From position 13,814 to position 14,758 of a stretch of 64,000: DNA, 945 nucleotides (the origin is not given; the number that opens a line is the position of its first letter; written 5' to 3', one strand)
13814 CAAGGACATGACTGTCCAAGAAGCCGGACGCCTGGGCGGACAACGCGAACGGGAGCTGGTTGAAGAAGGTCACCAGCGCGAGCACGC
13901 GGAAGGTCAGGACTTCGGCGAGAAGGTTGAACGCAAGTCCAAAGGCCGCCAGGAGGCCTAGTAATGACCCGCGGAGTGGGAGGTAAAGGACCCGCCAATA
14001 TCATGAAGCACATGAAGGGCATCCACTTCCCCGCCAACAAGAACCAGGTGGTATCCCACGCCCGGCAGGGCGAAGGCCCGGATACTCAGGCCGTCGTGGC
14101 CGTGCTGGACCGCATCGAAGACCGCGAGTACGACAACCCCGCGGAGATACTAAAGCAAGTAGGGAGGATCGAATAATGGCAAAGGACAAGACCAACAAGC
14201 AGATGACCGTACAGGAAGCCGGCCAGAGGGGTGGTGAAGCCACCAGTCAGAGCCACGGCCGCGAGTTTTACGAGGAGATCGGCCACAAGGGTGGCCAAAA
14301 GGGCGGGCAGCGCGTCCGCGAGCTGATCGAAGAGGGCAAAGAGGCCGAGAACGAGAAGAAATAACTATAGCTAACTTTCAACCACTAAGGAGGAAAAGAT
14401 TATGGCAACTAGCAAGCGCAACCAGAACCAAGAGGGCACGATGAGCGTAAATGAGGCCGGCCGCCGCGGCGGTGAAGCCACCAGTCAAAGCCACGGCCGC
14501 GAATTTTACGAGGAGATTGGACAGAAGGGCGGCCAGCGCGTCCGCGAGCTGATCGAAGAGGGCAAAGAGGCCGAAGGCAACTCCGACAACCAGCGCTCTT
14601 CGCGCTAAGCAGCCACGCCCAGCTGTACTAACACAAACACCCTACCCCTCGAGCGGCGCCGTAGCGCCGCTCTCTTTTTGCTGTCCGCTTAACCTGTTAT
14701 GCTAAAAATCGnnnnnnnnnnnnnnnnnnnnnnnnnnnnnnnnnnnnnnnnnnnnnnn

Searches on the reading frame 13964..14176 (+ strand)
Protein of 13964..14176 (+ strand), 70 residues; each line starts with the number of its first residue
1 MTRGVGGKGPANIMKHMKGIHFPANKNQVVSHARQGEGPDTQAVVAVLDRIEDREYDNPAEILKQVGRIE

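Call 68: search_protein_families(library=pfam, proteins=[window:13964-14176:+], max_evalue=0.01)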
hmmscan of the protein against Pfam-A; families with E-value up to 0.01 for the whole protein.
window:13964-14176:+ (70 aa): 1 family
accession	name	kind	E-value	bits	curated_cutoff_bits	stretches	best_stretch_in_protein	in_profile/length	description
PF11387.14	DUF2795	-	5.8e-16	58.5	25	1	10-63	3-54/54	Protein of unknown function (DUF2795)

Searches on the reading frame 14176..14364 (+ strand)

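Call 68: search_protein_families(library=pfam, proteins=[window:14176-14364:+], max_evalue=0.01)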
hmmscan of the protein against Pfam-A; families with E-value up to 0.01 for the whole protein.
window:14176-14364:+ (62 aa): 1 family
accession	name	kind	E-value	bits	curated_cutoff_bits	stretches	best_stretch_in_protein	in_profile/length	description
PF10685.14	KGG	-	2.6e-06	28.1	20.4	1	26-43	3-21/22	Stress-induced bacterial acidophilic repeat motif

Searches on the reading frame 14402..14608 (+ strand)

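Call 68: search_protein_families(library=pfam, proteins=[window:14402-14608:+], max_evalue=0.01)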
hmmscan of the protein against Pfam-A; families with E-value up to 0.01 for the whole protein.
window:14402-14608:+ (68 aa): 2 families
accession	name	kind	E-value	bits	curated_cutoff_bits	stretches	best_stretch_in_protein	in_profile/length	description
PF10685.14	KGG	-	3.4e-07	30.9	20.4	1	30-46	3-20/22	Stress-induced bacterial acidophilic repeat motif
PF00477.22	LEA_5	-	0.00064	20.5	40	1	15-51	36-72/109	Small hydrophilic plant seed protein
